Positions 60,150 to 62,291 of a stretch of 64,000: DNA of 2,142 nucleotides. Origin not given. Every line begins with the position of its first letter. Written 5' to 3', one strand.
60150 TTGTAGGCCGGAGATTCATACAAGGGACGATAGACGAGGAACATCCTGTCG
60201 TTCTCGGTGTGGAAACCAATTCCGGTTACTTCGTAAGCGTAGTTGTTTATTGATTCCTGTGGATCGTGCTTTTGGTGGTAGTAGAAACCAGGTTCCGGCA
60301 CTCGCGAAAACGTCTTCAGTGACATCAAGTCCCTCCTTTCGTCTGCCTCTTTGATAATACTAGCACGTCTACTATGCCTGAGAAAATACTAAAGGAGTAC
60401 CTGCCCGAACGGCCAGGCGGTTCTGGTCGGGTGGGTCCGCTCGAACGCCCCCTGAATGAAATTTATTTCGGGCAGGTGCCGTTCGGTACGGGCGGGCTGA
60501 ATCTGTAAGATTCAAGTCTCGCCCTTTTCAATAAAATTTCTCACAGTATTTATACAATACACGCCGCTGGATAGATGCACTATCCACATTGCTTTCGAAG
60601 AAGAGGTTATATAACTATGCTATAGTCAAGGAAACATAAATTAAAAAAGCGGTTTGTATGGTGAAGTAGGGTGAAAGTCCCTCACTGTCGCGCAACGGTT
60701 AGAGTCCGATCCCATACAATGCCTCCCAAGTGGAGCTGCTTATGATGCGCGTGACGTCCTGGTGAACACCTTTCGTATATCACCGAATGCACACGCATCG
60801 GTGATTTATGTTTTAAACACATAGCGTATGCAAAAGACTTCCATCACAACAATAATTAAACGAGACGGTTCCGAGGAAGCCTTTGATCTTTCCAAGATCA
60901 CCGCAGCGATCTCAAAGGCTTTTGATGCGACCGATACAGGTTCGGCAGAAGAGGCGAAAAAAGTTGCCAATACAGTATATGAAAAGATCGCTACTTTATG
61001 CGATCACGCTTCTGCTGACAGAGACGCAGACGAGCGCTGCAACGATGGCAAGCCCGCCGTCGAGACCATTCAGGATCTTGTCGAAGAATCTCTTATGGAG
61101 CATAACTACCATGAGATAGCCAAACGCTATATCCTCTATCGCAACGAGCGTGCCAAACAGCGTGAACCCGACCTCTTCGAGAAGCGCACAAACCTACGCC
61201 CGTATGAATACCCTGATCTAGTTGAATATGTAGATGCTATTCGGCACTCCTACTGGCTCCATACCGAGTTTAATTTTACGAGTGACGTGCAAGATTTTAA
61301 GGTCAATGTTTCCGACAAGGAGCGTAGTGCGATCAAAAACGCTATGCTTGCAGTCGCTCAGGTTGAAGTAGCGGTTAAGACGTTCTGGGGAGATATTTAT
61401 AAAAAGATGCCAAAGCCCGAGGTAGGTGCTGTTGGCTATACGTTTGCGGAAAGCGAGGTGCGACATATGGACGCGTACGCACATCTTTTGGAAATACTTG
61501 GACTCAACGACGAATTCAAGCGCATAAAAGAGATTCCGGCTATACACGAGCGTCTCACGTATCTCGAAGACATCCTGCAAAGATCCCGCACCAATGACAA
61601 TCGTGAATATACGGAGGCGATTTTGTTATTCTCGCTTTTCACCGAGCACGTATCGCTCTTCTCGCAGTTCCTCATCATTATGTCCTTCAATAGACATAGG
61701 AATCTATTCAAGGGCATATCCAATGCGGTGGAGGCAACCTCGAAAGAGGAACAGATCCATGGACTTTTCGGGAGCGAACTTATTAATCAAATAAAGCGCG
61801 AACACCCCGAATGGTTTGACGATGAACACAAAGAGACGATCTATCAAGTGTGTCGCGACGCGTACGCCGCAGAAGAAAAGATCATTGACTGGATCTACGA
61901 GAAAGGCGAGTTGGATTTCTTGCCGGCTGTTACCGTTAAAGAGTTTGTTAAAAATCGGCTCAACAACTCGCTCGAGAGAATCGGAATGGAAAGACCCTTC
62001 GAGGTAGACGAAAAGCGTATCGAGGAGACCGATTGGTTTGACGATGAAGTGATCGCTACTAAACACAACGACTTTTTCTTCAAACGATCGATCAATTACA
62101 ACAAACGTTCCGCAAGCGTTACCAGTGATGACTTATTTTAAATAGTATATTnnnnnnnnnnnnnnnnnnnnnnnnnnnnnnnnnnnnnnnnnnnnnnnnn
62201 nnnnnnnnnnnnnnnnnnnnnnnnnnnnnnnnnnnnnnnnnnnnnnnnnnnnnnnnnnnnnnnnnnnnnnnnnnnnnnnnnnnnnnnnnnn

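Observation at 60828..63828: ATP-cone fused to the RNR radical-generating subunit (NrdB), with the catalytic subunit lacking one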

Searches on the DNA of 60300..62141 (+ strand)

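Call 15: search_rna_families(source=window, start=60300, end=60900, threshold=evalue, max_evalue=1, show_alignments=4)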
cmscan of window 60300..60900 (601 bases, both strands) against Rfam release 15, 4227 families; matches with E-value up to 1: 1.
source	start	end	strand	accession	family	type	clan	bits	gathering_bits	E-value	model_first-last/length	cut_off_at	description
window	60651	60722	+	RF01689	AdoCbl-II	Cis-reg; riboswitch;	CL00101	41.3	36.5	1.8e-08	1-81/81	no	AdoCbl-II (Cobalamin/B12) riboswitch aptamer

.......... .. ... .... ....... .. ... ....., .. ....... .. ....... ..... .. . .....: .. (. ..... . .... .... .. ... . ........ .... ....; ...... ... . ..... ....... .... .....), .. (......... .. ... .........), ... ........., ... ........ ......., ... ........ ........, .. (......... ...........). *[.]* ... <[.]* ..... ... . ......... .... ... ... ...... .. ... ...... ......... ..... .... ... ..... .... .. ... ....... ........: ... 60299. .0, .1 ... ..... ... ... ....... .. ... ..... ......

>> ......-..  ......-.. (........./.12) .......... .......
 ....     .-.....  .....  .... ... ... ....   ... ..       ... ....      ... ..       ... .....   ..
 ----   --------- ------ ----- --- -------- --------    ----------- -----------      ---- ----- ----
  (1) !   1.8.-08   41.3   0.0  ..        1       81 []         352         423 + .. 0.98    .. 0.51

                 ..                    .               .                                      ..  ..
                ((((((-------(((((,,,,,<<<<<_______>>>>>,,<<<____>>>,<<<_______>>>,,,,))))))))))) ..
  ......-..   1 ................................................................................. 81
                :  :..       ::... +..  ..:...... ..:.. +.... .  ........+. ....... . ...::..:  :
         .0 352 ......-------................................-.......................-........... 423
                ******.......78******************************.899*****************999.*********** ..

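Call 24: search_rna_families(sources=[L081, L082, L001, L002, L006, L007, L013, L015, L017, L019, L020, L035, L037, L039, L040, L042, L044, L049, L051, L064], threshold=gathering)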
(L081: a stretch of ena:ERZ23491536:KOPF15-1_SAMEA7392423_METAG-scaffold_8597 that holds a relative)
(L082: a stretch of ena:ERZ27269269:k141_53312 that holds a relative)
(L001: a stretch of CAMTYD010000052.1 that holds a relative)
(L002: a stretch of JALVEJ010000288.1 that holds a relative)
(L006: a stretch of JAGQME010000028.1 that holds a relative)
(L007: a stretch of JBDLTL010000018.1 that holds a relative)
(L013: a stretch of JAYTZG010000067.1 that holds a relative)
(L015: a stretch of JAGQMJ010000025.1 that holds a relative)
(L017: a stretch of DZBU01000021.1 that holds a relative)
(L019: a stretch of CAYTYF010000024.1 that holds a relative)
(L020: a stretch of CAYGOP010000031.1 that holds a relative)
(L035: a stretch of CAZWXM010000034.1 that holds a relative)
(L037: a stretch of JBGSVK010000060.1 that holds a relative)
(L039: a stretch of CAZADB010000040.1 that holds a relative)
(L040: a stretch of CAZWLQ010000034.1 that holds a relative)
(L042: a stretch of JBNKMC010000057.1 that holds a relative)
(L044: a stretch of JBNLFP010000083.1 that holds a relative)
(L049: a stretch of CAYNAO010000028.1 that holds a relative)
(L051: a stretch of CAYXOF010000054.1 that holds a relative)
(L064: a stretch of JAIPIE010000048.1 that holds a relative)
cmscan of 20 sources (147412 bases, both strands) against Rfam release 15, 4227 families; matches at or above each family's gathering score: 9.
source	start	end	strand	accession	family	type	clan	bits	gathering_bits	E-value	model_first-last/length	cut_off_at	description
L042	262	332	-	RF00005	tRNA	Gene; tRNA;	CL00001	64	29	3.1e-11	1-71/71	no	tRNA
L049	4255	4326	+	RF00005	tRNA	Gene; tRNA;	CL00001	60.1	29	3.7e-10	1-71/71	no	tRNA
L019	2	73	-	RF00005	tRNA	Gene; tRNA;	CL00001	59.4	29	6.1e-10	1-71/71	no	tRNA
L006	2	73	-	RF00005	tRNA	Gene; tRNA;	CL00001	59.1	29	7.1e-10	1-71/71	no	tRNA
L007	3739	3810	-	RF00005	tRNA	Gene; tRNA;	CL00001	59.1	29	7.1e-10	1-71/71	no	tRNA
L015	75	146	-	RF00005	tRNA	Gene; tRNA;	CL00001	59.1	29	7.1e-10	1-71/71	no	tRNA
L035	2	73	-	RF00005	tRNA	Gene; tRNA;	CL00001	59.1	29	7.1e-10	1-71/71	no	tRNA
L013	4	75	-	RF00005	tRNA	Gene; tRNA;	CL00001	57.8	29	1.7e-09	1-71/71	no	tRNA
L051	1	59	-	RF00005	tRNA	Gene; tRNA;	CL00001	36.3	29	0.0014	1-58/71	3'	tRNA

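Call 32: search_rna_families(sources=[L081, L047, L001], threshold=evalue, max_evalue=10, show_alignments=4)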
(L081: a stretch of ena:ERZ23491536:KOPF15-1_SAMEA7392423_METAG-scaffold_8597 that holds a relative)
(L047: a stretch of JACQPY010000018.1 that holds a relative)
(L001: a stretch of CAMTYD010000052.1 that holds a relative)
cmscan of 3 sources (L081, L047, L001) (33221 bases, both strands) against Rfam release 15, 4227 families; matches with E-value up to 10: 12.
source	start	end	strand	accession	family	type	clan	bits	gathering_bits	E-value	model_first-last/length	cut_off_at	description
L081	1241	1307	+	RF01689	AdoCbl-II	Cis-reg; riboswitch;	CL00101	30.9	36.5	0.0016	1-81/81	no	AdoCbl-II (Cobalamin/B12) riboswitch aptamer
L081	6301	6389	+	RF02067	STnc310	Gene; sRNA;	-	27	40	0.43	1-61/61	no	Salmonella enterica sRNA STnc310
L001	9143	9217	+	RF01689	AdoCbl-II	Cis-reg; riboswitch;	CL00101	26.1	36.5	0.05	1-81/81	no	AdoCbl-II (Cobalamin/B12) riboswitch aptamer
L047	5737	5903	+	RF00174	Cobalamin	Cis-reg; riboswitch;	CL00101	25.7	31.5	0.0077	1-189/189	no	Cobalamin riboswitch aptamer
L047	5824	5870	-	RF02795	Pab91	Gene; snRNA; snoRNA; HACA-box;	-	25.5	71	0.97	1-57/57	no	Pab91 RNA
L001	42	79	-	RF01357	CRISPR-DR31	Gene; CRISPR;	-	22.9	35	0.95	1-37/37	no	CRISPR RNA direct repeat element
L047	10200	10250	-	RF02795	Pab91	Gene; snRNA; snoRNA; HACA-box;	-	22.8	71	4.5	1-57/57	no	Pab91 RNA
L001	2956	3002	-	RF01338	CRISPR-DR25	Gene; CRISPR;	CL00014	21.5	36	6.3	1-25/25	no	CRISPR RNA direct repeat element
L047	10179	10312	+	RF00174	Cobalamin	Cis-reg; riboswitch;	CL00101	19.9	31.5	0.36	49-166/189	no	Cobalamin riboswitch aptamer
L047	8613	8729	+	RF02115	FAM13A-AS1_2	Gene; lncRNA;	-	18.8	38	8.7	1-110/110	no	FAM13A antisense RNA 1 conserved region 2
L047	11428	11505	-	RF04063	MIR2629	Gene; miRNA;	-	18.7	60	4.2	1-66/66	no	MIR2629 microRNA precursor family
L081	250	304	-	RF02871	ncS54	Gene; sRNA;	-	18.6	43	7.4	1-79/79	no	Burkholderia sRNA 54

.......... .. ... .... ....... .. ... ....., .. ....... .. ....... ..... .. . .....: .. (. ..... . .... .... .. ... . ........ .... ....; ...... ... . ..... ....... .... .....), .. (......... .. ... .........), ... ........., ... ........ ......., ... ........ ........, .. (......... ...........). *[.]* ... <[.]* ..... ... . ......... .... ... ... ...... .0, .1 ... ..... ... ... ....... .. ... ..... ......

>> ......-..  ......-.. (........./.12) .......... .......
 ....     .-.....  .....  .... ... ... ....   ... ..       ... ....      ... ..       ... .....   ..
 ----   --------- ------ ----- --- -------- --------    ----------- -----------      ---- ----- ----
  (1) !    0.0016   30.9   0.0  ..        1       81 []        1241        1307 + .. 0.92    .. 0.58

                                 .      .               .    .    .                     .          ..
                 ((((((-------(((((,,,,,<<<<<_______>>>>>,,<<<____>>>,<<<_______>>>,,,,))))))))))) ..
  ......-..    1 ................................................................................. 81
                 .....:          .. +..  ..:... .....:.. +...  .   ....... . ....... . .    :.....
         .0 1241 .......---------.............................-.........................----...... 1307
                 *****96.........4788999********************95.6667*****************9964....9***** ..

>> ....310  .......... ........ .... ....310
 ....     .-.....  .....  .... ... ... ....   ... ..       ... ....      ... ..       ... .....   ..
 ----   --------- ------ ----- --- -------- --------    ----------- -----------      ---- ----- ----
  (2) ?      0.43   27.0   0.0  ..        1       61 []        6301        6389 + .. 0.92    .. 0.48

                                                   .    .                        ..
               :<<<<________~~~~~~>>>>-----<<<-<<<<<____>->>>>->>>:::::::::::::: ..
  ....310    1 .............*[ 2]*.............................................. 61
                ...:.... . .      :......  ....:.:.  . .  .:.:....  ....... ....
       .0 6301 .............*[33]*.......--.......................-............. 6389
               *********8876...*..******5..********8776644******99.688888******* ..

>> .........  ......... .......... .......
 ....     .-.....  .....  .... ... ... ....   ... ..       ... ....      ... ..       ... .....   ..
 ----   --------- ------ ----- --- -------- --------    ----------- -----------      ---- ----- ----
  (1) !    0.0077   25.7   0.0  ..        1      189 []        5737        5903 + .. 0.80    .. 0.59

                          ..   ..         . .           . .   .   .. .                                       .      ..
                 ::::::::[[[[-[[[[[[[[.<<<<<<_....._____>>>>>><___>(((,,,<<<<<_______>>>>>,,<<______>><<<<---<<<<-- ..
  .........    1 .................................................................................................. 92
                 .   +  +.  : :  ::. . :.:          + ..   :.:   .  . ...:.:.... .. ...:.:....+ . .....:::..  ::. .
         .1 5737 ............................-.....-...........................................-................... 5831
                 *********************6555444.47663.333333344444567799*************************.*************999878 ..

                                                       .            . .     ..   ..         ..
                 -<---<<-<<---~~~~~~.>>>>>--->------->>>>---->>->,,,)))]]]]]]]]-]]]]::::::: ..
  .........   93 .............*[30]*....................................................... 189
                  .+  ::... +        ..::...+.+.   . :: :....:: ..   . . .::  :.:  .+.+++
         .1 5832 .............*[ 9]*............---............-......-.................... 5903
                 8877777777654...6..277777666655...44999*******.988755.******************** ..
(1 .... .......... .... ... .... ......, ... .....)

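Call 37: build_rna_model(alignment_id=A4, structure=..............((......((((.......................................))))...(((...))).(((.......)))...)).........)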
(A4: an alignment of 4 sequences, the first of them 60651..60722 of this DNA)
Model R1 built from alignment A4 (4 sequences, 109 columns); structure: as given.
model positions 70; base pairs 12; branch points 2; effective number of sequences 3.57; information 0.804 bits per position. Calibrated on 0.2 Mb of random sequence (short: E-values are rough).
structure used (alignment columns):
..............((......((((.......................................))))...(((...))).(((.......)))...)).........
